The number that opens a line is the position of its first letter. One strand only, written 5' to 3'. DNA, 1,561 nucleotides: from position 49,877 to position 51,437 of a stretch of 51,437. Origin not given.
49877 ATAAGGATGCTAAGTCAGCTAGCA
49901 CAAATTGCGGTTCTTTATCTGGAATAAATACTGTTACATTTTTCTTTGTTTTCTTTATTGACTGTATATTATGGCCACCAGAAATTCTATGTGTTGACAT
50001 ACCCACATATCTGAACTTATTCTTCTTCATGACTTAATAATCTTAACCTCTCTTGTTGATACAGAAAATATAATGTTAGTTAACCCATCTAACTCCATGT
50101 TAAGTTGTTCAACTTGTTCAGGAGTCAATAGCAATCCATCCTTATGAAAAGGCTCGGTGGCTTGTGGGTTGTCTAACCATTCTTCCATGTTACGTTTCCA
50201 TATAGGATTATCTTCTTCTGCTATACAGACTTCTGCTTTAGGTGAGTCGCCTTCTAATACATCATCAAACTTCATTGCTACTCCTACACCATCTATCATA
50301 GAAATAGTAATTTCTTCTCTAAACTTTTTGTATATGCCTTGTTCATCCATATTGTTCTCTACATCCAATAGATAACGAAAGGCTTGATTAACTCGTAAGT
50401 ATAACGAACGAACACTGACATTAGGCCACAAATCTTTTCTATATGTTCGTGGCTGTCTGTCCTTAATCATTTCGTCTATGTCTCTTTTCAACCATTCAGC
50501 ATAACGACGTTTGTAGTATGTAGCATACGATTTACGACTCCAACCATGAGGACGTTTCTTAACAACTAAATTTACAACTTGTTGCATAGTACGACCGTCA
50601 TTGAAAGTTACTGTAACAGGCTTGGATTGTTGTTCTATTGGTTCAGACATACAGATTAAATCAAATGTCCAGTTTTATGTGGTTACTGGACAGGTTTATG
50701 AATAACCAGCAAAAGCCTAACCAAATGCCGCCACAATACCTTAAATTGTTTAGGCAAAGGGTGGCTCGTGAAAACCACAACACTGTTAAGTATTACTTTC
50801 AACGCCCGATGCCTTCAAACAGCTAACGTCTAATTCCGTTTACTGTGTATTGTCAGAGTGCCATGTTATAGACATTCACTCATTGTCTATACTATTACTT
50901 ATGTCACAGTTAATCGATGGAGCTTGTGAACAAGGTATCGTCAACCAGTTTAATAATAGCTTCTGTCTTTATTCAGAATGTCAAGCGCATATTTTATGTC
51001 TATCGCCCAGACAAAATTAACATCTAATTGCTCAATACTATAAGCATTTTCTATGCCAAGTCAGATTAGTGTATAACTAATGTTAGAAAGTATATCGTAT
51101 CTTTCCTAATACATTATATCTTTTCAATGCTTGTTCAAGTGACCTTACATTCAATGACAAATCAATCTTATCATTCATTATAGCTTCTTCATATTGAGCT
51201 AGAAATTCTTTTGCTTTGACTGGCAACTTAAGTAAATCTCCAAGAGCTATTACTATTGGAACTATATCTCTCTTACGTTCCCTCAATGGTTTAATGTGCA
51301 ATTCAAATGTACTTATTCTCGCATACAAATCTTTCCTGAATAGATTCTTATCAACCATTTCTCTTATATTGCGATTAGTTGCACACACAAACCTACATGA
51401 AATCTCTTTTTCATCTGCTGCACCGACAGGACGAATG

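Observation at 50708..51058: Activator gene followed directly by sigma54 promoter(s) for the replication module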

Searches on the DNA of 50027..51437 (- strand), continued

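Call 73: search_with_rna_model(model_id=R2, sources=[window, L003, L009, L011, L014, L022, L023, L024, L026, L027], max_evalue=10, show_alignments=4)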
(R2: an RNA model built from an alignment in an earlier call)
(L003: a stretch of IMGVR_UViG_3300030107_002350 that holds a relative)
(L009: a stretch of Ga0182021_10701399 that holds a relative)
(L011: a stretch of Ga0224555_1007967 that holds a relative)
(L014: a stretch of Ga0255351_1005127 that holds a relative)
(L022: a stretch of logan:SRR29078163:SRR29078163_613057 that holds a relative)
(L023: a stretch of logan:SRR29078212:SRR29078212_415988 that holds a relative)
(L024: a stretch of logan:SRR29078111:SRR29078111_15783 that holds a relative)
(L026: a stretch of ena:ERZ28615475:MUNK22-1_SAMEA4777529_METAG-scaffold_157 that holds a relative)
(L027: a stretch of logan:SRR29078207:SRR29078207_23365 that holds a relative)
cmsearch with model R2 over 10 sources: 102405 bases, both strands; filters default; matches with E-value up to 10: 2.
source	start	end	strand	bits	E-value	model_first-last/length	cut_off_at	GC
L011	1736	1841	+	44.1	2.2e-06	1-103/103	no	0.38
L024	1941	2032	+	23.6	0.024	1-103/103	no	0.39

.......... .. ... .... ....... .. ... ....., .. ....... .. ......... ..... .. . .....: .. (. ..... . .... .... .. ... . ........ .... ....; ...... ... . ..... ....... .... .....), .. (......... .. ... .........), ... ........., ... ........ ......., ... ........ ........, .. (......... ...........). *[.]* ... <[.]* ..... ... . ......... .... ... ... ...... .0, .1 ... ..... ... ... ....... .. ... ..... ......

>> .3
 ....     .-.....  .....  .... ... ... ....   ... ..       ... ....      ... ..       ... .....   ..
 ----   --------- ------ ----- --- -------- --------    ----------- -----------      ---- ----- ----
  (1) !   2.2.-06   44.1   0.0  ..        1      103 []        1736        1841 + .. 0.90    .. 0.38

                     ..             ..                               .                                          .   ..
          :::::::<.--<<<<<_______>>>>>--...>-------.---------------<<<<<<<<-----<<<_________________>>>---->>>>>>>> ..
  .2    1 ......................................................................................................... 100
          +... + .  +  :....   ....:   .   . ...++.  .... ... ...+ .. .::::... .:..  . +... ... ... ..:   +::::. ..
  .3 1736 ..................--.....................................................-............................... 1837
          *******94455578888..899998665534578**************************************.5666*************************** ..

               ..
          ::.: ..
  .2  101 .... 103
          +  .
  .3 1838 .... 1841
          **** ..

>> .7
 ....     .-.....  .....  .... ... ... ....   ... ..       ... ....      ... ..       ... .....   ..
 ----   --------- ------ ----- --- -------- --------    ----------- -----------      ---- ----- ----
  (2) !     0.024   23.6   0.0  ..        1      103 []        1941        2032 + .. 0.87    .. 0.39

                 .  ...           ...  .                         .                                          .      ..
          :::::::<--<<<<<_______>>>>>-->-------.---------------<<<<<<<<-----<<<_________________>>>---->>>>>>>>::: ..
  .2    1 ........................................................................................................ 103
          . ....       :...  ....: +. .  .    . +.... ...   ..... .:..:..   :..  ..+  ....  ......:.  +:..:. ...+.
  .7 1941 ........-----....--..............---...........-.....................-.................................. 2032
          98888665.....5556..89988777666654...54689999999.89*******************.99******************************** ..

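Call 109: build_rna_model(alignment_id=A12, structure=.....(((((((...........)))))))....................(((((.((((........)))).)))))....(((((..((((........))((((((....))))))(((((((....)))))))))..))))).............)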
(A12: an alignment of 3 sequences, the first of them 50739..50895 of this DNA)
Model R3 built from alignment A12 (3 sequences, 159 columns); structure: as given.
model positions 158; base pairs 38; branch points 4; effective number of sequences 0.98; information 0.589 bits per position. Calibrated on 0.2 Mb of random sequence (short: E-values are rough).
structure used (alignment columns):
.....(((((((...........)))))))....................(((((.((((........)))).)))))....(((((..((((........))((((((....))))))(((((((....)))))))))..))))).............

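Call 112: search_with_rna_model(model_id=R3, sources=[window, L002, L003, L011, L012, L014, L015, L016, L019, L020, L021, L022, L023, L024, L025, L026, L027, L029], max_evalue=10, show_alignments=3)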
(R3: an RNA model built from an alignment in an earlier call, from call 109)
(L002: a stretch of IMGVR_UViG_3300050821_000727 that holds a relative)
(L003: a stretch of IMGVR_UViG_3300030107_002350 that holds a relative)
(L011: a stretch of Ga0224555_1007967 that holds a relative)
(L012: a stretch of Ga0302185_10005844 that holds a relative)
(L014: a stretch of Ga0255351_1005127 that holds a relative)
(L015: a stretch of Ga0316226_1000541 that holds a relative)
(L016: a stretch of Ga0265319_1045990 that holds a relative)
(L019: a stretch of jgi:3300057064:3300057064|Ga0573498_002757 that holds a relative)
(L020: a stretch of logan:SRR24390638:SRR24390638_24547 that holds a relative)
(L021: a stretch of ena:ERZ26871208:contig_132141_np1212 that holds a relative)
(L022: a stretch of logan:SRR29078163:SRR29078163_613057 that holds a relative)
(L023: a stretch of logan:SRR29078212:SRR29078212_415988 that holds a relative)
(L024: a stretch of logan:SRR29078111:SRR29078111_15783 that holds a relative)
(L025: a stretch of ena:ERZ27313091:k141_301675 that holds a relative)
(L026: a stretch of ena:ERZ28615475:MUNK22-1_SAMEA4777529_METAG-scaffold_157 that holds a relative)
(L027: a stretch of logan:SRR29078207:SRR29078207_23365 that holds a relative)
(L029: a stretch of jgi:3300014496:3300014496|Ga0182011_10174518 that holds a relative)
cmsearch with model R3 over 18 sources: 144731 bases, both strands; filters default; matches with E-value up to 10: 7.
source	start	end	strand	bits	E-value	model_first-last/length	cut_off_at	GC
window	50739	50896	-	191.9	1.2e-46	1-158/158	no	0.39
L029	98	256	+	183.7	1.4e-44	1-158/158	no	0.36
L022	2098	2250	+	89.4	1.5e-20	1-158/158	no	0.37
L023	2191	2346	+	69.3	1.9e-15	1-158/158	no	0.39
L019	2336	2405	+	20.4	0.0054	1-158/158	no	0.34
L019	2301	2368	-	16.2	0.062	1-158/158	no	0.26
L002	4719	4860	-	12.4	0.57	1-158/158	no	0.35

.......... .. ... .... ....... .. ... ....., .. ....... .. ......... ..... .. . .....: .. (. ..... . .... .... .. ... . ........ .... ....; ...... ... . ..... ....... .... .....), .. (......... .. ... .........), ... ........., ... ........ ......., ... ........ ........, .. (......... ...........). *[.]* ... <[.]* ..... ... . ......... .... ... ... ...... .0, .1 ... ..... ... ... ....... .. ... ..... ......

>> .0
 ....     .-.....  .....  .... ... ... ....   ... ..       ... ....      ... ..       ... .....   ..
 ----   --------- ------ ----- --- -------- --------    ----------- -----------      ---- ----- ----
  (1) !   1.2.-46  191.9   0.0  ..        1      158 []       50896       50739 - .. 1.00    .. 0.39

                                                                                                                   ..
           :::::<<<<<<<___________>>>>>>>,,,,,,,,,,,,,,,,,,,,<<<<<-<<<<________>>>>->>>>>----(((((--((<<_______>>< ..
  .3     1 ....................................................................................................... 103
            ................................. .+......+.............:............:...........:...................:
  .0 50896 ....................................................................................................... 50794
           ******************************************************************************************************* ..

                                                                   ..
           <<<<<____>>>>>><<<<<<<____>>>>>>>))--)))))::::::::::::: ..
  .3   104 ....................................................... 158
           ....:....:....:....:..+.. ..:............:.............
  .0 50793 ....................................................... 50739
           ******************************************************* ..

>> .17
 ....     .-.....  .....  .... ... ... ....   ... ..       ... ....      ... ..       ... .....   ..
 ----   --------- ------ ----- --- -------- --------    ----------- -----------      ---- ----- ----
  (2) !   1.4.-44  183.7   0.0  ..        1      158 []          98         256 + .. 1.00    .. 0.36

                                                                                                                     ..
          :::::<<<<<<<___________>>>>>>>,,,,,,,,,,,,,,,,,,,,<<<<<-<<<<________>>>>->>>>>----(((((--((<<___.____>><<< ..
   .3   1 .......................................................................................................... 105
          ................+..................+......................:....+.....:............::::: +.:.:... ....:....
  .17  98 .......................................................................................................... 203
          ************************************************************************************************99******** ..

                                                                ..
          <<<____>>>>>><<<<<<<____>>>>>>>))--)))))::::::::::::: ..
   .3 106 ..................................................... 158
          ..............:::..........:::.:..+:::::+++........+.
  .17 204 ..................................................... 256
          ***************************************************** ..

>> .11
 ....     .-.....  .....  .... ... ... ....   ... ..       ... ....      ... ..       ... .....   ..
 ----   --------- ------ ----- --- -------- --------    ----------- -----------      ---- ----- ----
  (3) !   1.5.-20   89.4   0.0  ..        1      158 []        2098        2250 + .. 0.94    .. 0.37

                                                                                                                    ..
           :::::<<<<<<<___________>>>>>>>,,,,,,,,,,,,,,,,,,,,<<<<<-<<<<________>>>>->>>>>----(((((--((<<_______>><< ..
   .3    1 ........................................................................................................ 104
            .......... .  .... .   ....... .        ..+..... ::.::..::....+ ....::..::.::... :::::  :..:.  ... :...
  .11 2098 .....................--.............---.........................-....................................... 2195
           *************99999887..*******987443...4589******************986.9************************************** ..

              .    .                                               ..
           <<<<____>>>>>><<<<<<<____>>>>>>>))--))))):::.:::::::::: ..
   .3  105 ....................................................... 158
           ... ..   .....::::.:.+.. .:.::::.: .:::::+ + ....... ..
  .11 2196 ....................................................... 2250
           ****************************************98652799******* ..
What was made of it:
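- Covariance model R3 finds the domain in L022 (89 bits) and L023 (69 bits) (call 112).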

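Call 113: search_with_rna_model(model_id=R3, sources=[window, L009, L028, L022, L023], max_evalue=0.00001, make_alignment=true)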
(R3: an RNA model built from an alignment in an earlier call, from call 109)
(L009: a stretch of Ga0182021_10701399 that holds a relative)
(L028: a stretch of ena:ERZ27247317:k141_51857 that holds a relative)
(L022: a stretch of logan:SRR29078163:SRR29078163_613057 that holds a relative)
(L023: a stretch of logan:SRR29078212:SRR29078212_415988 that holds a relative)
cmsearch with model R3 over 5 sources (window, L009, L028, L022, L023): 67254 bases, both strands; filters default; matches with E-value up to 0.00001: 5.
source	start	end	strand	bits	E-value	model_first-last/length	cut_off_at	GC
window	50739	50896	-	191.9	5.5e-47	1-158/158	no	0.39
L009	1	157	+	188.6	3.9e-46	1-158/158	no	0.39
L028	1978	2136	+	183.7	6.5e-45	1-158/158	no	0.36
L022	2098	2250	+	89.4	6.8e-21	1-158/158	no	0.37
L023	2191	2346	+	69.3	8.9e-16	1-158/158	no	0.39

Alignment A13: 5 matches aligned to the model, 163 columns, each read 5' to 3' on its own strand. Consensus structure (alignment columns), stored with it:
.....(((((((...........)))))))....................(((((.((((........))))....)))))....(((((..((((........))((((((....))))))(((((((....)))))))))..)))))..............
